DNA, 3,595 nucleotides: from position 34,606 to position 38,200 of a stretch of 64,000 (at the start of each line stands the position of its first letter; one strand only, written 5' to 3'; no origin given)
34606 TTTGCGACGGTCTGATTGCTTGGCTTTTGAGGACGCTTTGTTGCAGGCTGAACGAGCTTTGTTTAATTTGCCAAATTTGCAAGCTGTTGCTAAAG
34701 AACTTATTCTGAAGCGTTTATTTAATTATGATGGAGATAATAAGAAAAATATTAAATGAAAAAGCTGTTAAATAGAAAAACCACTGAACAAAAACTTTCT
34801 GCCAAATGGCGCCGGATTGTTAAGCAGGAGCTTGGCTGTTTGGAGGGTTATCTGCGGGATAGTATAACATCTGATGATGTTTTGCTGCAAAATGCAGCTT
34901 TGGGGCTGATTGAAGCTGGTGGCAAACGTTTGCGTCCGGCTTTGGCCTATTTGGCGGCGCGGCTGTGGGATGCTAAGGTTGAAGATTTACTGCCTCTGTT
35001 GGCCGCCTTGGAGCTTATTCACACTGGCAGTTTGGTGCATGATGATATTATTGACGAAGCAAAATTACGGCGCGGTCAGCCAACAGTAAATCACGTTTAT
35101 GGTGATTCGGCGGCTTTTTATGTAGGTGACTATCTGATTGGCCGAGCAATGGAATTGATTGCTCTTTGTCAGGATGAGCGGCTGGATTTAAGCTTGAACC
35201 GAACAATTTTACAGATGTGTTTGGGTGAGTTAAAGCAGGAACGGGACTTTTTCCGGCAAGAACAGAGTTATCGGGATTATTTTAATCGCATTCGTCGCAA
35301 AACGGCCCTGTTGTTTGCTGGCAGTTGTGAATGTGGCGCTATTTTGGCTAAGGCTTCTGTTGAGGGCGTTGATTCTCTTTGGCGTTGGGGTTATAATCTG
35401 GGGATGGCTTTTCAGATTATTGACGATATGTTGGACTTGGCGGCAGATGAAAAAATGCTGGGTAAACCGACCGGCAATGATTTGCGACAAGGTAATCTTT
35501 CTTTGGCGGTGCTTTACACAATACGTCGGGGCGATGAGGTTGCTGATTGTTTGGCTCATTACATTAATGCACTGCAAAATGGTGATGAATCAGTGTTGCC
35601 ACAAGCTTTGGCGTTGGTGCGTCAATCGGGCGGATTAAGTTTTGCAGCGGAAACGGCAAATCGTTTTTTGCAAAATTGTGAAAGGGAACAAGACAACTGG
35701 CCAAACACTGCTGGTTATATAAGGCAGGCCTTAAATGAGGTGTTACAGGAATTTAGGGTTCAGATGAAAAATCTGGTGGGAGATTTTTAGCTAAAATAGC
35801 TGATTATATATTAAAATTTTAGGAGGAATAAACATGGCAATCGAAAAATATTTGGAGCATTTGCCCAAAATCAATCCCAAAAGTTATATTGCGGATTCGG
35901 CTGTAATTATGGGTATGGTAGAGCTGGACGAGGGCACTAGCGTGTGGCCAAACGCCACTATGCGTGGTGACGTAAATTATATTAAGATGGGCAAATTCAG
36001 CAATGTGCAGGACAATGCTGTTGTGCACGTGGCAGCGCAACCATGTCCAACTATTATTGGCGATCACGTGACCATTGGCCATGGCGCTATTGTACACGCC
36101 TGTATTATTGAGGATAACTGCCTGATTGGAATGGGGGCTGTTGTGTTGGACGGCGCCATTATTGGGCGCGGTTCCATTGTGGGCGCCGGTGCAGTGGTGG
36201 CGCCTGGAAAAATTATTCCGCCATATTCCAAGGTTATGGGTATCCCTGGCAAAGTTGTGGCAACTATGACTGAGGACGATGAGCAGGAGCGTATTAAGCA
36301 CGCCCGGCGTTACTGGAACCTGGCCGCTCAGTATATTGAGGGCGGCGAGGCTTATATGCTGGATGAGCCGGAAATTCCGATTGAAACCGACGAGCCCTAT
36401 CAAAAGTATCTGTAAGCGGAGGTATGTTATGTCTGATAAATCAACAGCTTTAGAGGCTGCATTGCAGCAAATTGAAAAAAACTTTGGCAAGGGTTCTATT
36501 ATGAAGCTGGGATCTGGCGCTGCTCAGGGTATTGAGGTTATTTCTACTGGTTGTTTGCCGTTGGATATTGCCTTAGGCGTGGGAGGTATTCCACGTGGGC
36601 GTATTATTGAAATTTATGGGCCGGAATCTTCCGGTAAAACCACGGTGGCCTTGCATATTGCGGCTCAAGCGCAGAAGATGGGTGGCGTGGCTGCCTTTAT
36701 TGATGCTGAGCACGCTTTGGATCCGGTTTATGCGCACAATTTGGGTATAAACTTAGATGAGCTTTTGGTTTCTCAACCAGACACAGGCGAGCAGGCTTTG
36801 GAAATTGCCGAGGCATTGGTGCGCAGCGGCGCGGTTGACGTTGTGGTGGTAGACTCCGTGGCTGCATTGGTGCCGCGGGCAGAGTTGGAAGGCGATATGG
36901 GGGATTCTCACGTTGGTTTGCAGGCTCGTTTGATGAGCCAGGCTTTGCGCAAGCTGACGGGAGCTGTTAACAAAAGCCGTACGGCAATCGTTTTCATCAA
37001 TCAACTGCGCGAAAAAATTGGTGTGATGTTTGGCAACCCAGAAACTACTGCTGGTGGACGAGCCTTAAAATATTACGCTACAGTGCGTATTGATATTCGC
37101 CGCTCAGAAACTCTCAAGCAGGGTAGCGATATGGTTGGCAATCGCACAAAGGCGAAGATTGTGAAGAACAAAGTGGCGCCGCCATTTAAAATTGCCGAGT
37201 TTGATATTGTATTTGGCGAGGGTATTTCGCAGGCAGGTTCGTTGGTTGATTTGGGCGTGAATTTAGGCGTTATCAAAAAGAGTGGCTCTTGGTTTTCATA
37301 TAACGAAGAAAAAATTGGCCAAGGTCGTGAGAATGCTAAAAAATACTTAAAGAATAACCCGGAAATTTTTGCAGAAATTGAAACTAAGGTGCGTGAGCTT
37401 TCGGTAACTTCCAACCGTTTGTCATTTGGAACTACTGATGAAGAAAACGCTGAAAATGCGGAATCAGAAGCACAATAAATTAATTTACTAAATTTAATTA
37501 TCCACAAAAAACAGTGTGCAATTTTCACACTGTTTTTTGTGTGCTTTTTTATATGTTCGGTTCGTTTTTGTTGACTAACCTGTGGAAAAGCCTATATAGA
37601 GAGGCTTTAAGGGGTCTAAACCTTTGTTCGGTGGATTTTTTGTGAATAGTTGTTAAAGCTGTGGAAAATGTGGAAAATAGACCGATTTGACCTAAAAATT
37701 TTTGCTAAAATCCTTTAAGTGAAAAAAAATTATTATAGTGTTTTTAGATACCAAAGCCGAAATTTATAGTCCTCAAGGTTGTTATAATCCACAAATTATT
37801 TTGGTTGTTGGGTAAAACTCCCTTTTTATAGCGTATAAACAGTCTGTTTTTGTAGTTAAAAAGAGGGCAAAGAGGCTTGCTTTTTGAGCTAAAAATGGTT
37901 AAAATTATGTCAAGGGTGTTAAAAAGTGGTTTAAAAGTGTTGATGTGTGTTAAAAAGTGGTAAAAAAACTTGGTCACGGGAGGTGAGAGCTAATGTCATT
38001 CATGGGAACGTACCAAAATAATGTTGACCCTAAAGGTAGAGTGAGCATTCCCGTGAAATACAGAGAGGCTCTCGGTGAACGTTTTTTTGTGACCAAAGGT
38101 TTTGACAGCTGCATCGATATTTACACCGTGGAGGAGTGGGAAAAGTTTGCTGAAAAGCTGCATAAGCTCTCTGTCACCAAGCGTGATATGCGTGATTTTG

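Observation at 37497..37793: Cluster of six DnaA-box-like 9-mers between recA and mraZ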

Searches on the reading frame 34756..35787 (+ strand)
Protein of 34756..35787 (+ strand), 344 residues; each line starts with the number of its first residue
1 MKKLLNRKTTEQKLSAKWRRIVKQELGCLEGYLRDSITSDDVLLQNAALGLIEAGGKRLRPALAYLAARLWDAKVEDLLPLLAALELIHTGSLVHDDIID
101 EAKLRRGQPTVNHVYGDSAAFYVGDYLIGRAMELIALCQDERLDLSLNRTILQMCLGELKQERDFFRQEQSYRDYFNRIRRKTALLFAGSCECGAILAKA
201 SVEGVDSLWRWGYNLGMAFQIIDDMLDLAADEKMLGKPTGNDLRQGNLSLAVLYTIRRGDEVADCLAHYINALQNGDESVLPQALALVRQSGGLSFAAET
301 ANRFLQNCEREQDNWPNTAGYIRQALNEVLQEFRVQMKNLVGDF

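Call 43: search_protein_families(library=pfam, proteins=[window:34756-35787:+])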
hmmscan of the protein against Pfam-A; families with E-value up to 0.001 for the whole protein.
window:34756-35787:+ (344 aa): 1 family
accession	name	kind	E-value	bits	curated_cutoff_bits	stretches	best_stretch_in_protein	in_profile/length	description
PF00348.22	polyprenyl_synt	-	7.7e-63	212.5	27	1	43-285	3-248/251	Polyprenyl synthetase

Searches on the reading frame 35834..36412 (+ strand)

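Call 43: search_protein_families(library=pfam, proteins=[window:35834-36412:+])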
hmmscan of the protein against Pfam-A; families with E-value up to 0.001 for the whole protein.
window:35834-36412:+ (193 aa): 4 families
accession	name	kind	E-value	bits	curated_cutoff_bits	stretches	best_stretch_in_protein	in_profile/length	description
PF00132.30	Hexapep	-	5e-16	58.1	27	1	90-123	2-35/36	Bacterial transferase hexapeptide (six repeats)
PF14602.12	Hexapep_2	-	1.3e-09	38.1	27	1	91-122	3-32/34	Hexapeptide repeat of succinyl-transferase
PF25084.1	LbH_EIF2B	-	2.5e-07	31.1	54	1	53-129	25-94/105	EIF2B subunit epsilon LbH domain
PF21711.3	DCTN5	-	1.4e-06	28.5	40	1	30-160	35-172/182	Dynactin subunit 5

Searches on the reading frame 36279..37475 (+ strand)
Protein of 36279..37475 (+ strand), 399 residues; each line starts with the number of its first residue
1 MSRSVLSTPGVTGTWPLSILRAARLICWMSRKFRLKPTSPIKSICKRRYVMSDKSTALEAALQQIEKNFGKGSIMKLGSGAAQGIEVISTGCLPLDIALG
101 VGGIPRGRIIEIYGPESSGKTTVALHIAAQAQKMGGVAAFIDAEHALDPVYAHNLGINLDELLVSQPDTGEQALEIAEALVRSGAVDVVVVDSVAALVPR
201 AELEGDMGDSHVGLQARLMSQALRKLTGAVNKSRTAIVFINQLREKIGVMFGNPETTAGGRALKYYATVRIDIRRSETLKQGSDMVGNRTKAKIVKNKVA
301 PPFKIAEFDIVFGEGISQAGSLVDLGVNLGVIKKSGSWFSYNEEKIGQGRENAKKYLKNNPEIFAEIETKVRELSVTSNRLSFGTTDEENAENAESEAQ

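Call 43: search_protein_families(library=pfam, proteins=[window:36279-37475:+])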
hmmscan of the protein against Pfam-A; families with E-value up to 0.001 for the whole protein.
window:36279-37475:+ (399 aa): 8 families
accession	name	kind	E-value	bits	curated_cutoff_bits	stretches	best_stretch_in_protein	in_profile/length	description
PF00154.27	RecA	-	1.1e-140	468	27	1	57-317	2-262/262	recA bacterial DNA recombination protein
PF21096.2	RecA_C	-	6.4e-28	97.1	27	1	320-373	1-54/57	RecA C-terminal domain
PF08423.17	Rad51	-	2.5e-10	40.5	22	1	87-277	7-213/244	Rad51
PF06745.19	ATPase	-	4.4e-07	30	26.6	1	89-162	2-77/231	KaiC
PF13481.12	AAA_25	-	0.00011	22.4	27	0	102-132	28-58/195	AAA domain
PF13479.12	AAA_24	-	0.00015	22.1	27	1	110-199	5-78/195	AAA domain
PF01637.24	ATPase_2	-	0.00021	21.6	33.2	1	108-239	21-114/225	ATPase domain predominantly from Archaea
PF13191.12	AAA_16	-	0.00073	20.5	32.6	0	104-241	21-139/167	AAA ATPase domain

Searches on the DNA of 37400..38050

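Call 35: search_rna_families(source=window, start=37400, end=38050, threshold=evalue, max_evalue=10)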
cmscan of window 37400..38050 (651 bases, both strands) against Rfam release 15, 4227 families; matches with E-value up to 10: 13.
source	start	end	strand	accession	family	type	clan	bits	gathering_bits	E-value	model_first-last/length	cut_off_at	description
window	37682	37759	+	RF01560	DdR10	Gene; snRNA; snoRNA; CD-box;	-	22.6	48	6.3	1-81/81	no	Dictyostelium snoRNA DdR10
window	37480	37541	+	RF02644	Spy490380c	Gene; sRNA;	-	21.5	65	4.5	1-96/96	no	S. pyogenes small RNA Spy490380c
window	37502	37602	-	RF02432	SpF25_sRNA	Gene; sRNA;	-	21.2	48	0.64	1-102/102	no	Streptococcus sRNA SpF25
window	37449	37545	+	RF00125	IS128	Gene; sRNA;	-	20.7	80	0.073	96-204/209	no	IS128 RNA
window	37818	37948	+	RF02921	RT-14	Gene; sRNA;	-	19.8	48.1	3.3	1-144/144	no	RT-14 RNA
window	37482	37543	+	RF02425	SpF01_sRNA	Gene; sRNA;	-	18.8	55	8.7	1-80/80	no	Streptococcus sRNA SpF01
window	37426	37558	+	RF02413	snoR145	Gene; snRNA; snoRNA; HACA-box;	-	17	57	3.5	1-147/147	no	Small nucleolar RNA snoR145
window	37474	37621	+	RF01743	leu-phe_leader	Cis-reg; leader;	-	16.4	70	5.8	1-162/162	no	leu/phe leader RNA from Lactococcus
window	37477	37567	+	RF04128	MIR8562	Gene; miRNA;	-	15.6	211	2.6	70-173/242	no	MIR8562 microRNA precursor family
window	37504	37540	+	RF04099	MIR837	Gene; miRNA;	-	14.6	117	8.1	1-122/122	no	MIR837 microRNA precursor family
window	37502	37541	+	RF04139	MIR841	Gene; miRNA;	-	14.2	200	4.4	1-212/212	no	MIR841 microRNA precursor family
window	37501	37597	-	RF01675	CrcZ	Gene; sRNA;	-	13.5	95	0.24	264-380/398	no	Pseudomonas sRNA CrcZ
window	37480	37550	-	RF04128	MIR8562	Gene; miRNA;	-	13.1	211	9.7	93-162/242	no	MIR8562 microRNA precursor family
